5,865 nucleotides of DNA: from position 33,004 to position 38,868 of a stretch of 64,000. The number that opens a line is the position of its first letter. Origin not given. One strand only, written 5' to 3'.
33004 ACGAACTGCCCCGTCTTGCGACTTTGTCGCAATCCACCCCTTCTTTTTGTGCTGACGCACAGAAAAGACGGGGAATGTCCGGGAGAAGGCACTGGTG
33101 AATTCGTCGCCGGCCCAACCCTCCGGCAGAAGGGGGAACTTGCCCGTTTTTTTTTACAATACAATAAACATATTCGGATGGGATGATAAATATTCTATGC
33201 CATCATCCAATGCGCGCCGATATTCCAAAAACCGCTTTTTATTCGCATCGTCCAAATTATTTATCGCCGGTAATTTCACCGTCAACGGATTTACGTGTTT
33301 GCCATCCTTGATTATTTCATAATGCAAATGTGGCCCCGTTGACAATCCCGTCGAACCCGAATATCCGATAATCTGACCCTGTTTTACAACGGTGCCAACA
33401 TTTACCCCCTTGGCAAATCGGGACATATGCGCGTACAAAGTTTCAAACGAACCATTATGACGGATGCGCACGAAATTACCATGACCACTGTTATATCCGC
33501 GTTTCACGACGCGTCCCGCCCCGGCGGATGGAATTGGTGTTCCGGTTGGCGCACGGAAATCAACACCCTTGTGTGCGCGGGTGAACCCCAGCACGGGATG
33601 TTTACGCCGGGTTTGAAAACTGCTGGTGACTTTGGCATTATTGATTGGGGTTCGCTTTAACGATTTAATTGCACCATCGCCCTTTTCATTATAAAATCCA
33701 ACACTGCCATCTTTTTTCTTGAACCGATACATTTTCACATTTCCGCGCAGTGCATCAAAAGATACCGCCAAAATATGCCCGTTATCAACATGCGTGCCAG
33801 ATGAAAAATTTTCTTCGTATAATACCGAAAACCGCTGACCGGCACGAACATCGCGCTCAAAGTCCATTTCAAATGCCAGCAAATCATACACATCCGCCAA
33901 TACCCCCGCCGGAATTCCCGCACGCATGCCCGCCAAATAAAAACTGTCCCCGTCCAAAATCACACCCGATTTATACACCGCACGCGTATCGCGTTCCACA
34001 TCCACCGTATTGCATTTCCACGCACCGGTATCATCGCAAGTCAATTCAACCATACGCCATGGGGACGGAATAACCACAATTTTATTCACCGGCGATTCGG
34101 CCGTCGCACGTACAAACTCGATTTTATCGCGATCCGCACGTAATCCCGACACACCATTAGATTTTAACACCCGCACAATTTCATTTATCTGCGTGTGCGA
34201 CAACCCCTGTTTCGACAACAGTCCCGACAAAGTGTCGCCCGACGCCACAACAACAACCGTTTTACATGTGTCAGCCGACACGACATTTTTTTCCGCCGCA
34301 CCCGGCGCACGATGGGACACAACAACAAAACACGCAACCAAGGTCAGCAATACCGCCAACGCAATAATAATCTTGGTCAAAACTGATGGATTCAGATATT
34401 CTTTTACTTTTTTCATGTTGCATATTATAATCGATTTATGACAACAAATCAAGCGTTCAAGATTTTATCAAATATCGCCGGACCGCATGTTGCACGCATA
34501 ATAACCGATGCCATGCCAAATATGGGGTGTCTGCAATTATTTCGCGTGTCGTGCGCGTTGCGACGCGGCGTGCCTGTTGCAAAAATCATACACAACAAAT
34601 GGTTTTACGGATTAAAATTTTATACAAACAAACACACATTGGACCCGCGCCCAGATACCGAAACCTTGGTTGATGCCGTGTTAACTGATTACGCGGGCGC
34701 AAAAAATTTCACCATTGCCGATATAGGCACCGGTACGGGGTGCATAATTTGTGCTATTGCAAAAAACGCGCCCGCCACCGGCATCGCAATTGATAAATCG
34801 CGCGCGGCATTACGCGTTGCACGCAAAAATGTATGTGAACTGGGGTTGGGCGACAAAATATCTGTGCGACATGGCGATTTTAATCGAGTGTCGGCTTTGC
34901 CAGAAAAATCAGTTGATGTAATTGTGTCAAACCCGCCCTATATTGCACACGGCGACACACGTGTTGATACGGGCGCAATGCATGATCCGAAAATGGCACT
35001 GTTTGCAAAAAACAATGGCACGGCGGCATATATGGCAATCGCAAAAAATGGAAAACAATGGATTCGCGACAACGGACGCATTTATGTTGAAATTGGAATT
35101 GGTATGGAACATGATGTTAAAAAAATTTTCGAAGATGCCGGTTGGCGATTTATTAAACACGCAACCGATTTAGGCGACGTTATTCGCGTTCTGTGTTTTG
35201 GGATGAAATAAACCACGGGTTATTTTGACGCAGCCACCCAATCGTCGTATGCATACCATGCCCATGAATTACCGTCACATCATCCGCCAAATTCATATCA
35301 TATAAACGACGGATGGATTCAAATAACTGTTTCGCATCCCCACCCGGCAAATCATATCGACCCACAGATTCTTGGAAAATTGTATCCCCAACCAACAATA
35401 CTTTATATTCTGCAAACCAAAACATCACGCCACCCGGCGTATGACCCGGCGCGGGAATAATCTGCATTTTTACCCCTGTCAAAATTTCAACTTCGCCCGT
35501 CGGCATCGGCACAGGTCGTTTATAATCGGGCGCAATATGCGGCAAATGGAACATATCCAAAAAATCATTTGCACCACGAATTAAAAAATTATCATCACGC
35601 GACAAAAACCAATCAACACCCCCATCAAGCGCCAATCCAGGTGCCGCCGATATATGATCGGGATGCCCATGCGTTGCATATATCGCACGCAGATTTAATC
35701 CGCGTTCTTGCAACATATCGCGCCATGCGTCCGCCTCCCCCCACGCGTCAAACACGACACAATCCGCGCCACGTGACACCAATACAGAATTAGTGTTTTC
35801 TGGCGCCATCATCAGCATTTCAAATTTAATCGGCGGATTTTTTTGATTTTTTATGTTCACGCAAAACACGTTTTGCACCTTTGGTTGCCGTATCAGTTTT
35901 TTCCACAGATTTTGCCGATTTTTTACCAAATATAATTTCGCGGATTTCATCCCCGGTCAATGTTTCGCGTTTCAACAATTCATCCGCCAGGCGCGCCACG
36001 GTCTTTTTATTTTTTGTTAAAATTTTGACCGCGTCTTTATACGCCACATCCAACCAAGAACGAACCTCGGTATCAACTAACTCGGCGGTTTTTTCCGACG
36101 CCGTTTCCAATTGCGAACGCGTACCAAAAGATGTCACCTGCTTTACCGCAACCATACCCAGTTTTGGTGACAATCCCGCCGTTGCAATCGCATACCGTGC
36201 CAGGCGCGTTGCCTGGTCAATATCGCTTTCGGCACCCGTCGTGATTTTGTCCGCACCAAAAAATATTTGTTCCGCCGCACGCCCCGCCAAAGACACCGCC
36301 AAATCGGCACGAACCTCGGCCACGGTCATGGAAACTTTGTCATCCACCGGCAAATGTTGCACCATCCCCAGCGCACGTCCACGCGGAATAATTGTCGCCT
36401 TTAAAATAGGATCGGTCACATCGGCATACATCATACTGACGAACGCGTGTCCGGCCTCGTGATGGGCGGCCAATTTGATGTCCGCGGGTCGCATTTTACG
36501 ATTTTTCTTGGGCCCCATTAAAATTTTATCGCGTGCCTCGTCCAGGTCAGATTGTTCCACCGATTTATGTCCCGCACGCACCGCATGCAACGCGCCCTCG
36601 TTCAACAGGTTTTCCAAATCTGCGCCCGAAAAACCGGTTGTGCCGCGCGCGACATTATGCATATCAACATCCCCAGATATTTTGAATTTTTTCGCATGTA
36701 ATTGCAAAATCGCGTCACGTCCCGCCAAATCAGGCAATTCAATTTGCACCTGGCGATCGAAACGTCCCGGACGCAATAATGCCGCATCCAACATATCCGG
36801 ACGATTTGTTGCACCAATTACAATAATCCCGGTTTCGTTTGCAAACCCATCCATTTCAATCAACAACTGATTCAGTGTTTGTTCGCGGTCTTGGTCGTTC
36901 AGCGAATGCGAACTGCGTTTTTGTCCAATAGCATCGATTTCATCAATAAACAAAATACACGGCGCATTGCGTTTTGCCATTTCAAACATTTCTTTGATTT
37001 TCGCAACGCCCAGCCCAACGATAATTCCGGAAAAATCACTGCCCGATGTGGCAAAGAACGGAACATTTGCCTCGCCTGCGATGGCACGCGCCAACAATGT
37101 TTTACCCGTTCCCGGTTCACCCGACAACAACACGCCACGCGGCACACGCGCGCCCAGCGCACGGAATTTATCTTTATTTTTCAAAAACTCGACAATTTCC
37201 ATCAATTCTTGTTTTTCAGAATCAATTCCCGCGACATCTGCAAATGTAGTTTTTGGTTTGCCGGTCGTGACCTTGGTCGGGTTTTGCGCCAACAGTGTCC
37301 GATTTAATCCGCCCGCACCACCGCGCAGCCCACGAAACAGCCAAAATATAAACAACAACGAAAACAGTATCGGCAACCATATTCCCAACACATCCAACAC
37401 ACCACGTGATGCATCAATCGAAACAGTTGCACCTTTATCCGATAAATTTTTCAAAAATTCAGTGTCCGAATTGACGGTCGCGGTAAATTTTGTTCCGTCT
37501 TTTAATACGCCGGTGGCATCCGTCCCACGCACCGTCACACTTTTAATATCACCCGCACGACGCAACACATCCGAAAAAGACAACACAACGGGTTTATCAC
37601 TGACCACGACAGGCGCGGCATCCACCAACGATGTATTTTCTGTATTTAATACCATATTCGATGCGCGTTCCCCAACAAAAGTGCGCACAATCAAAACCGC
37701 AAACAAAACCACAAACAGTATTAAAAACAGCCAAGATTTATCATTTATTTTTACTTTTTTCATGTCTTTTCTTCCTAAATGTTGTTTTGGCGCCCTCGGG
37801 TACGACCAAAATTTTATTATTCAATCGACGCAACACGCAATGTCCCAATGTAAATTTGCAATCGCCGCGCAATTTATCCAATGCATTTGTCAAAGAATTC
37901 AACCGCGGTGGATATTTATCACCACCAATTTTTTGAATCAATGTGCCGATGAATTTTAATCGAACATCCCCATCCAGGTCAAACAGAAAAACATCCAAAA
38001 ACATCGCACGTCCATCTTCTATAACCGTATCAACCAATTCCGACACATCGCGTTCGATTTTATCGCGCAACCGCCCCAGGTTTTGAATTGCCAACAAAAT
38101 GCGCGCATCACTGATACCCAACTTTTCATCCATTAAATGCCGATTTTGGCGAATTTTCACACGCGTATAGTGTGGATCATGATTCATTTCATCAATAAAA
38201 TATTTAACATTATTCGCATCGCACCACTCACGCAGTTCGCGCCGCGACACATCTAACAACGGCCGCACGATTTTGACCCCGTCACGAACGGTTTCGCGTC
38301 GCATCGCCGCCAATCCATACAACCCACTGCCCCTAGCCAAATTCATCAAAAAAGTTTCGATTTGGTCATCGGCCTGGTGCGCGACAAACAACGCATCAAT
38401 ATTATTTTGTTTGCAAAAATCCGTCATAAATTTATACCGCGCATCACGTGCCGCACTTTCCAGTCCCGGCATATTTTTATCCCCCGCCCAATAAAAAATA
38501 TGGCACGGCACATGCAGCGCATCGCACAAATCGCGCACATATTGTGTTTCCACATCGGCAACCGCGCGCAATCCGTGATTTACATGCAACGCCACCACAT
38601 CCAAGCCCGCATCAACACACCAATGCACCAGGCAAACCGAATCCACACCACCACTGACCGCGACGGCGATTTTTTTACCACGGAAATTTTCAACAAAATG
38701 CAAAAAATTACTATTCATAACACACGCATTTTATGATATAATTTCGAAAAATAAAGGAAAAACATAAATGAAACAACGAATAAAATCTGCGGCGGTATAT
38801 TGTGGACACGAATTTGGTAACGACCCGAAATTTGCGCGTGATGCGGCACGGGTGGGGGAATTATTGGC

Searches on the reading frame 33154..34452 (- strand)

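Call 41: search_protein_families(library=pfam, proteins=[window:33154-34452:-], max_evalue=0.00001)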
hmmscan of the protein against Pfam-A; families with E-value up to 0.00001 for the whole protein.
window:33154-34452:- (432 aa): 2 families
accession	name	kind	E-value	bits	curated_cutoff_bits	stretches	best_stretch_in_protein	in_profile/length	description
PF01551.29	Peptidase_M23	-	1.3e-34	118.7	28.7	1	293-389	2-96/96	Peptidase family M23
PF19425.4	Csd3_N2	-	7.2e-08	32.9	27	1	170-280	16-121/122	Csd3 second domain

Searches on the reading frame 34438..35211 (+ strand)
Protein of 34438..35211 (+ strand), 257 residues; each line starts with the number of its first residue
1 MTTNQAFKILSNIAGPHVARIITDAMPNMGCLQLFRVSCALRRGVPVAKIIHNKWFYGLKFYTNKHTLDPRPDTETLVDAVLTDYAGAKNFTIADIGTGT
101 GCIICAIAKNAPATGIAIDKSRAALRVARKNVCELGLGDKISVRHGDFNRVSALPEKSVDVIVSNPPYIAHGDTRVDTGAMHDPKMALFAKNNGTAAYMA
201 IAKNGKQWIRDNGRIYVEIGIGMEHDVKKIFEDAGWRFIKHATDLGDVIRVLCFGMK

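Call 41: search_protein_families(library=pfam, proteins=[window:34438-35211:+], max_evalue=0.00001)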
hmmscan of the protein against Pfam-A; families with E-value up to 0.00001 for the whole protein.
window:34438-35211:+ (257 aa): 6 families
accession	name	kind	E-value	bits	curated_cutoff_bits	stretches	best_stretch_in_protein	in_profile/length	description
PF05175.20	MTS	-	7.6e-13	48.9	23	1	89-178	31-118/170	Methyltransferase small domain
PF13649.12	Methyltransf_25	-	5.8e-10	40.2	27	1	93-165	1-71/97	Methyltransferase domain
PF01170.24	UPF0020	-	9.6e-10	38.9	22.3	1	115-192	79-155/197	RMKL-like, methyltransferase domain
PF13847.12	Methyltransf_31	-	3.5e-09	37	27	1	89-166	3-82/145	Methyltransferase domain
PF08241.18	Methyltransf_11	-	5e-08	33.9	21.2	1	95-165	2-67/95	Methyltransferase domain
PF06325.19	PrmA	-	3.5e-06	27.2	22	1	89-165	162-233/296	Ribosomal protein L11 methyltransferase (PrmA)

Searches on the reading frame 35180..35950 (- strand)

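Call 41: search_protein_families(library=pfam, proteins=[window:35180-35950:-], max_evalue=0.00001)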
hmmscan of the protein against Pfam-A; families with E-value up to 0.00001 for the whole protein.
window:35180-35950:- (256 aa): 1 family
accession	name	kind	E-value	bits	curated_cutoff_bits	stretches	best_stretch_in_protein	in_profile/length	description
PF00753.33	Lactamase_B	-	1.3e-26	94.3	22.7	1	50-231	3-196/196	Metallo-beta-lactamase superfamily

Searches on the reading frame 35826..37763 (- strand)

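Call 41: search_protein_families(library=pfam, proteins=[window:35826-37763:-], max_evalue=0.00001)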
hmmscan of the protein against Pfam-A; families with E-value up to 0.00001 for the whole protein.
window:35826-37763:- (645 aa): 4 families
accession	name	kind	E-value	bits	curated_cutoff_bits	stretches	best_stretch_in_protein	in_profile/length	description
PF01434.24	Peptidase_M41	-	1.4e-53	182.1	29.9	1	425-610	4-191/191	Peptidase family M41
PF00004.35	AAA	-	6.1e-44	150.1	21.2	1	211-342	1-130/131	ATPase family associated with various cellular activities (AAA)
PF17862.7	AAA_lid_3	-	1.4e-12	47.3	27.2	1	365-409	1-45/45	AAA+ lid domain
PF06480.20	FtsH_ext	-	2.9e-06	27.9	25.5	0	11-117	2-97/103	FtsH Extracellular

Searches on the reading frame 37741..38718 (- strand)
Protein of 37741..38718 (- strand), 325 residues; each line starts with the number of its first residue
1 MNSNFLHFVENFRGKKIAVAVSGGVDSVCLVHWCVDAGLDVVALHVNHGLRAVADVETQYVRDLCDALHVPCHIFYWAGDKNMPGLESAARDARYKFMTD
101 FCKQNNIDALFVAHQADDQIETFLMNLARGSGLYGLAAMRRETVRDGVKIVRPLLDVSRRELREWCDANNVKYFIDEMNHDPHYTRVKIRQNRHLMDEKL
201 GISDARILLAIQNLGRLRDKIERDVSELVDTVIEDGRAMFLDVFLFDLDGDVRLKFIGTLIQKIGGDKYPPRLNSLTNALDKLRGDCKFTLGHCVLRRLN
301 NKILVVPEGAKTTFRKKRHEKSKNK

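Call 42: search_protein_families(library=pfam, proteins=[window:37741-38718:-], max_evalue=0.00001)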
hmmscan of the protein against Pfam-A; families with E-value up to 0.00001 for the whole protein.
window:37741-38718:- (325 aa): 2 families
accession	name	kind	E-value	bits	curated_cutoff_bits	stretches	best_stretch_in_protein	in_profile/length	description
PF01171.26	ATP_bind_3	-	2.4e-55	187.5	27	1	16-192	1-182/182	PP-loop family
PF06508.19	QueC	-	4.3e-06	26.8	22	0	18-75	3-58/210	Queuosine biosynthesis protein QueC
